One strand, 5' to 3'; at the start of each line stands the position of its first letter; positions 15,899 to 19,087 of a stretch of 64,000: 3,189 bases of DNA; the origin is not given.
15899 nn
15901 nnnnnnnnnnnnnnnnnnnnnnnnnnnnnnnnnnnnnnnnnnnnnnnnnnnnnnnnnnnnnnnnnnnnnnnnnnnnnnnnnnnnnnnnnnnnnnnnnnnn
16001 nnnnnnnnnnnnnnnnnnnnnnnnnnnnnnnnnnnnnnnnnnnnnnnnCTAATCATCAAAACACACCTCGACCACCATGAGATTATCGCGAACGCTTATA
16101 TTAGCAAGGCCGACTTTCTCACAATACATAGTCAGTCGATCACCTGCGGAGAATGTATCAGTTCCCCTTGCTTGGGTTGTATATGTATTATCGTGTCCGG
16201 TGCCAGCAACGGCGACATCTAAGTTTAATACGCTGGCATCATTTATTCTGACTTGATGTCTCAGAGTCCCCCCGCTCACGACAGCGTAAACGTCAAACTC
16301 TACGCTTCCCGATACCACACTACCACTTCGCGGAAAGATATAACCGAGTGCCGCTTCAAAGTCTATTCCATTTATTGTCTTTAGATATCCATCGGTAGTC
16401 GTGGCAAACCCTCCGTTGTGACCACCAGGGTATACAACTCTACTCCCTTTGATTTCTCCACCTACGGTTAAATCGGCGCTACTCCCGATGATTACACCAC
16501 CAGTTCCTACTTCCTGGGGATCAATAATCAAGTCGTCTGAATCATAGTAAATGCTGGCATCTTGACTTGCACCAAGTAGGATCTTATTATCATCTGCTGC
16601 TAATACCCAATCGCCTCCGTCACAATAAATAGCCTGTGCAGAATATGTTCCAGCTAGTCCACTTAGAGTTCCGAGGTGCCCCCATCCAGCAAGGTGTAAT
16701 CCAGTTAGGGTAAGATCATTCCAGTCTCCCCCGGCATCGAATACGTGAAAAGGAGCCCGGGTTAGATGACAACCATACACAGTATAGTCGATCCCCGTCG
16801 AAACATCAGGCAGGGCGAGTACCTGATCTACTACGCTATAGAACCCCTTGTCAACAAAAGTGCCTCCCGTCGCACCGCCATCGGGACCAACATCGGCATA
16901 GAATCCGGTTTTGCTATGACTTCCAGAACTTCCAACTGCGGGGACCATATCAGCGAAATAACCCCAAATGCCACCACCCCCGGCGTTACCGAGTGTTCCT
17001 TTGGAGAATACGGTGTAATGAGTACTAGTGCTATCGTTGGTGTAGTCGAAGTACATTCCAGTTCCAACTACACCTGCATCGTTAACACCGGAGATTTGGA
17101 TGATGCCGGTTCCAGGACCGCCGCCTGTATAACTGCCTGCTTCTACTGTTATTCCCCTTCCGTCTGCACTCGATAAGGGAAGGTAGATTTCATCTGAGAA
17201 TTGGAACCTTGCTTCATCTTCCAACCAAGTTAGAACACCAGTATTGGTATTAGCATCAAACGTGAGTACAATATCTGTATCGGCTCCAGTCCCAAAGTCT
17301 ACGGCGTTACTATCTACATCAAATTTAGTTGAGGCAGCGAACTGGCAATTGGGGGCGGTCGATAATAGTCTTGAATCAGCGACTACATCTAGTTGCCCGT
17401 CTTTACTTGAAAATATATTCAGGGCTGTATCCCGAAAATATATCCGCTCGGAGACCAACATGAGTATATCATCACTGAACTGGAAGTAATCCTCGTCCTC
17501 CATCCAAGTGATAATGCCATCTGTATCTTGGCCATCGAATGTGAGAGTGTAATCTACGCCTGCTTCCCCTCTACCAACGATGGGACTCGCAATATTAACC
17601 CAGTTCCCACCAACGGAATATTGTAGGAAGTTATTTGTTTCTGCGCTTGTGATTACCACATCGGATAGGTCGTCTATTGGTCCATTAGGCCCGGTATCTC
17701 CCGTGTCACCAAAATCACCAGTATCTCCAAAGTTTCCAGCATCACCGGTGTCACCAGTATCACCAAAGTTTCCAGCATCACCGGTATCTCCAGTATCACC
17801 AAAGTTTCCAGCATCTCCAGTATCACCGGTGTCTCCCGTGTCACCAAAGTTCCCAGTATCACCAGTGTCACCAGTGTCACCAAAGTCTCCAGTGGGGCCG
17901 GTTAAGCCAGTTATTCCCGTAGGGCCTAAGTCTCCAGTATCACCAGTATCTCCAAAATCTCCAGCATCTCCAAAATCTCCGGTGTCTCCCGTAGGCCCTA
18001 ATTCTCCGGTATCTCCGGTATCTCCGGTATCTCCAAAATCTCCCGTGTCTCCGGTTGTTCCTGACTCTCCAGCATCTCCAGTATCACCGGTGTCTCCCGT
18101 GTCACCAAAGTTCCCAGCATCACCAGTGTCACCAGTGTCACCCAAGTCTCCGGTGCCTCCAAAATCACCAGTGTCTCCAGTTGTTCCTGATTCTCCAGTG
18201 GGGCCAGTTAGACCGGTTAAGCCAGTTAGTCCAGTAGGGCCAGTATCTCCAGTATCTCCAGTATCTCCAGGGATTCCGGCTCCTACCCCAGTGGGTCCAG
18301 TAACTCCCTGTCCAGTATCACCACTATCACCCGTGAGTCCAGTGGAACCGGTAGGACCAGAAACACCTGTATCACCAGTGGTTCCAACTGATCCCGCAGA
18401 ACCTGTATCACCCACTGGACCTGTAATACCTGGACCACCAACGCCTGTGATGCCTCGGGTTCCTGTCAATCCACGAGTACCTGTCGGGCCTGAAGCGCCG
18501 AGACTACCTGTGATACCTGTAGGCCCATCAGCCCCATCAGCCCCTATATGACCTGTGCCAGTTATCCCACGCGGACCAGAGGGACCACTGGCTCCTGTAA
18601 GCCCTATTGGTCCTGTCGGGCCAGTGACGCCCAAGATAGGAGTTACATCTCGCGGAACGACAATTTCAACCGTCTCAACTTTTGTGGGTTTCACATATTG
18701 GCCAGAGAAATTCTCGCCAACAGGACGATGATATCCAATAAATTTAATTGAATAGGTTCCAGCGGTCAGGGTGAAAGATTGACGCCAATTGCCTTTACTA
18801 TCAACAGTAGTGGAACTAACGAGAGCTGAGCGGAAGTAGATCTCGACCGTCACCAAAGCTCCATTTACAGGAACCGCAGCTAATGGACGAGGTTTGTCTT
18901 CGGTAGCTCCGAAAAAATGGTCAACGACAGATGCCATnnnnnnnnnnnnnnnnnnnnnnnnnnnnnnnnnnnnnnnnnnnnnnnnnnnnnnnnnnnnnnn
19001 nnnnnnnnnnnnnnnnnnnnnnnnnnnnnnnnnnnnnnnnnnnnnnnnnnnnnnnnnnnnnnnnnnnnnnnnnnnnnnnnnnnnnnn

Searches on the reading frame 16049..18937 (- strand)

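Call 17: search_protein_families(library=phrogs, proteins=[window:16049-18937:-], max_evalue=0.001)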
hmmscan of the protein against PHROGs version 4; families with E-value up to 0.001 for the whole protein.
window:16049-18937:- (962 aa): 26 families (the best 25 are shown)
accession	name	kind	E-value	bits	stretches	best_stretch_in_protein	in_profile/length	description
phrog_5073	-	tail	4.1e-50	172.3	3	316-436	260-380/519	tail fiber protein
phrog_819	-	tail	2e-49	169.6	3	312-433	500-613/1024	tail protein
phrog_6320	-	tail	7.7e-49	168.1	3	292-420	82-210/745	tail fiber protein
phrog_366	-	tail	2.5e-36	127.1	4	340-429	305-388/474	tail fiber protein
phrog_8745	-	tail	1.3e-35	123.2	4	260-364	1380-1484/1803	tail fiber protein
phrog_28263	-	tail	3.2e-28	98.5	2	251-419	550-712/1400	tail fiber protein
phrog_3420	-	unknown function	4.3e-26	91.8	1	103-435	78-399/929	-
phrog_10972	-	tail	5.7e-24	86.2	2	295-362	156-223/343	tail fiber protein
phrog_1658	-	unknown function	3e-22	80.6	3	365-435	49-116/239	-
phrog_30509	-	tail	6.4e-22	78.9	5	90-168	29-108/254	collagen like minor tail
phrog_36982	-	unknown function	2.3e-21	76.4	2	98-314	440-664/944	-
phrog_34255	-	unknown function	8e-21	74.5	2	235-427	239-439/1044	-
phrog_29268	-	unknown function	5.3e-20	72.1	3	302-416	424-538/653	-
phrog_38806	-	unknown function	1e-18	68.7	3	293-384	67-155/285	-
phrog_1806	-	tail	5.2e-17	63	3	107-210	107-225/276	collagen like minor tail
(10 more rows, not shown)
